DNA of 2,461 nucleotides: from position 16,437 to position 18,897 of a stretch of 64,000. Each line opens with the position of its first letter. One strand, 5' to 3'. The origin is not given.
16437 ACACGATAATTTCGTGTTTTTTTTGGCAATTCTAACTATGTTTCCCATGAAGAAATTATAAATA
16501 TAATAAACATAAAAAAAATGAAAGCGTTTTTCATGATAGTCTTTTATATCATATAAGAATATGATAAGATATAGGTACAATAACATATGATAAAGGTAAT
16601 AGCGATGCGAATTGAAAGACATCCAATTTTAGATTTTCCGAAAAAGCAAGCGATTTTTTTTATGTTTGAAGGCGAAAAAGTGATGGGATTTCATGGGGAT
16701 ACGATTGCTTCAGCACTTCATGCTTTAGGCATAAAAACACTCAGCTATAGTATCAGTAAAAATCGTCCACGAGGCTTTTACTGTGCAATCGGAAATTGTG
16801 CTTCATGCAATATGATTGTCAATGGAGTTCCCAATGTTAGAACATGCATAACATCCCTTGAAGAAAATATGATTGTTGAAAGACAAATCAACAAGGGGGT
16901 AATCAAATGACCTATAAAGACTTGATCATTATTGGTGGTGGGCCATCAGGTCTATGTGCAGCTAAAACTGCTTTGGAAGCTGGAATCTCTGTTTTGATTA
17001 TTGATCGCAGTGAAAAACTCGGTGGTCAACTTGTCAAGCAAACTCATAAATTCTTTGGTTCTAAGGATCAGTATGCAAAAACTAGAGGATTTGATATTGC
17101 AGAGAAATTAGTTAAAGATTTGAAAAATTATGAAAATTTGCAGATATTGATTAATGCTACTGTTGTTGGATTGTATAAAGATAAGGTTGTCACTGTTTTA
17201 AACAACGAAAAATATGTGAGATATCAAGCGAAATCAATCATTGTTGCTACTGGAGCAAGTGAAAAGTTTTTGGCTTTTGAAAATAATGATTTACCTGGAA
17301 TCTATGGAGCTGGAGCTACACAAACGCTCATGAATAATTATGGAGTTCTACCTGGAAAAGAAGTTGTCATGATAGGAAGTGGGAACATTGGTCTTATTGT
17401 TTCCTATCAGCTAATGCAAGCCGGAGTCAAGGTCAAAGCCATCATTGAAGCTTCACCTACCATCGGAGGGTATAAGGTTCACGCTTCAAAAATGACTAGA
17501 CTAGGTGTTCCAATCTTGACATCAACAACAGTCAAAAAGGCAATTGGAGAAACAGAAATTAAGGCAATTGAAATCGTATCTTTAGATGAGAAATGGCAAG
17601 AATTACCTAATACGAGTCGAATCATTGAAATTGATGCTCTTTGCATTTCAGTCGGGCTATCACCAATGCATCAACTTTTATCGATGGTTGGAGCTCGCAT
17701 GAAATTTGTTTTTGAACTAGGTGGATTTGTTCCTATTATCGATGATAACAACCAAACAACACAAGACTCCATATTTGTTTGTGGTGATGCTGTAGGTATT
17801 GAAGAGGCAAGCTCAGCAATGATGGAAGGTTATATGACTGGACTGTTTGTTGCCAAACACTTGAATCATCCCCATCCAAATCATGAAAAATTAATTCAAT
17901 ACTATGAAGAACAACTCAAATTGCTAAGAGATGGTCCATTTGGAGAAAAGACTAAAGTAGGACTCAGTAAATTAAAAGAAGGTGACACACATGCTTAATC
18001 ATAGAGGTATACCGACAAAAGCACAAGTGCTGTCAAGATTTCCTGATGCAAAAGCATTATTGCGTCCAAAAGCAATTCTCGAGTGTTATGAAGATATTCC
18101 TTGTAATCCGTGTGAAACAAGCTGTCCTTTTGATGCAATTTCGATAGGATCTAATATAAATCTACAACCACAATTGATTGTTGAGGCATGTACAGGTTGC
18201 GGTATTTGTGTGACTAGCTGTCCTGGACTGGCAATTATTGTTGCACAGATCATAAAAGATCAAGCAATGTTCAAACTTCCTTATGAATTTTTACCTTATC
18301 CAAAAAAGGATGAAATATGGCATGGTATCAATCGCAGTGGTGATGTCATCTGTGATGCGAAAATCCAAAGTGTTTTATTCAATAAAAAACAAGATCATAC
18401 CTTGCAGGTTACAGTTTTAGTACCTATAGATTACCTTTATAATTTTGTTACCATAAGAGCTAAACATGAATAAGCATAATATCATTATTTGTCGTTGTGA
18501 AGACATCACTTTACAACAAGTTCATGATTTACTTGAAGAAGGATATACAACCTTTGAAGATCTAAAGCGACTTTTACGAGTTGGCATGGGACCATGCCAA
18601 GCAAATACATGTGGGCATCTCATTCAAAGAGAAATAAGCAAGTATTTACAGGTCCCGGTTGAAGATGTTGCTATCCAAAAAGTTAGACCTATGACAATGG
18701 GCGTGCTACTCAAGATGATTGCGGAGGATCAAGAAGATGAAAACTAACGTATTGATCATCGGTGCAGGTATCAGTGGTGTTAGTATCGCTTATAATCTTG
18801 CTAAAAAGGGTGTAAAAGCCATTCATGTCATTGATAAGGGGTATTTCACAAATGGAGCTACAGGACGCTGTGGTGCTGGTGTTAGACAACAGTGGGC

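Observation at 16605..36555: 20-kb amino-acid fermentation island: proline -> glutamate -> pyruvate + acetate, plus threonine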

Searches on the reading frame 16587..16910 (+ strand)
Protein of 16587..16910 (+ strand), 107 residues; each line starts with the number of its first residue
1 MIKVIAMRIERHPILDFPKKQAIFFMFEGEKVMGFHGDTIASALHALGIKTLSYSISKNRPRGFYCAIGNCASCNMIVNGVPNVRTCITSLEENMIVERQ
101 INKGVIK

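Call 3: search_protein_families(library=pfam, proteins=[window:16587-16910:+])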
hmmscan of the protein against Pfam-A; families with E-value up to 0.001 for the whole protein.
window:16587-16910:+ (107 aa): 1 family
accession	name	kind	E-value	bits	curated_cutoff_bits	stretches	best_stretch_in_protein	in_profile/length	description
PF13510.11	Fer2_4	-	1.6e-25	89.4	22.8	1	21-100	2-80/82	2Fe-2S iron-sulfur cluster binding domain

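Call 5: search_protein_families(library=ncbifam, proteins=[window:16587-16910:+])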
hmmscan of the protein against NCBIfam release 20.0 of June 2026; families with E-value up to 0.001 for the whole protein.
window:16587-16910:+ (107 aa): 2 families
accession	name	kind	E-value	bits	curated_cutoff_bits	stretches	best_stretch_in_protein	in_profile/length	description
TIGR01372.1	soxA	subfamily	2.7e-10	38.7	1164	1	19-70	14-65/996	sarcosine oxidase subunit alpha family protein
NF010071.0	PRK13552.1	equivalog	0.00036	19.9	264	1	63-93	54-86/241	fumarate reductase iron-sulfur subunit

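Call 55: search_solved_structures(query=window:16587-16910:+, max_evalue=0.001, show_alignments=1)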
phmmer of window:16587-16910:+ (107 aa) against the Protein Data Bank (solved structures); distinct sequences matched with E-value up to 0.001: 2.
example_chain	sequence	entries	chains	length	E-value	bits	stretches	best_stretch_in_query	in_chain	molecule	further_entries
2gag_A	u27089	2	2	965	7.2e-05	26.2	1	18-67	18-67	heterotetrameric sarcosine oxidase alpha-subunit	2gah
1vrq_A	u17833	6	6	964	0.00053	23.4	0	20-67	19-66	Sarcosine oxidase alpha subunit | Subunit alpha of sarcosine oxidase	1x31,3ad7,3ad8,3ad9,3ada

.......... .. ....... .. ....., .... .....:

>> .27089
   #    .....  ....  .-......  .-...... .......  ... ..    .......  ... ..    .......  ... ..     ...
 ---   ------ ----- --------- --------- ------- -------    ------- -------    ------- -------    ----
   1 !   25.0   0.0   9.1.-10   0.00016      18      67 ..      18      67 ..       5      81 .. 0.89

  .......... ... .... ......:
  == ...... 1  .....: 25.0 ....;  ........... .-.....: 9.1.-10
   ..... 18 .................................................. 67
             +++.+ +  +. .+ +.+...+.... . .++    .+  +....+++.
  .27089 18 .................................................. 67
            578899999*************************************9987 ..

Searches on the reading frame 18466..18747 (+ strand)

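Call 3: search_protein_families(library=pfam, proteins=[window:18466-18747:+])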
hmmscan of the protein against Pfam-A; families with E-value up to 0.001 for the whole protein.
window:18466-18747:+ (93 aa): 2 families
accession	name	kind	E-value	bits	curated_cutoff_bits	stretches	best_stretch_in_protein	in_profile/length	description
PF04324.20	Fer2_BFD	-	8.6e-11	42.5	26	1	7-54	1-45/50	BFD-like [2Fe-2S] binding domain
PF17806.6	SO_alpha_A3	-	2.9e-08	34.4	23.1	1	8-86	6-84/87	Sarcosine oxidase A3 domain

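Call 5: search_protein_families(library=ncbifam, proteins=[window:18466-18747:+])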
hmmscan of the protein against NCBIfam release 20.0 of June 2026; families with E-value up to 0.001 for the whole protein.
window:18466-18747:+ (93 aa): 2 families
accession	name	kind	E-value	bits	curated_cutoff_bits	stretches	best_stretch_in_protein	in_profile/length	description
TIGR03377.1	glycerol3P_GlpA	equivalog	5.9e-12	44.9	552.8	1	3-62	418-478/530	anaerobic glycerol-3-phosphate dehydrogenase subunit GlpA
NF008313.0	PRK11101.1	equivalog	3.8e-07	29.1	425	1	3-60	428-486/548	anaerobic glycerol-3-phosphate dehydrogenase subunit A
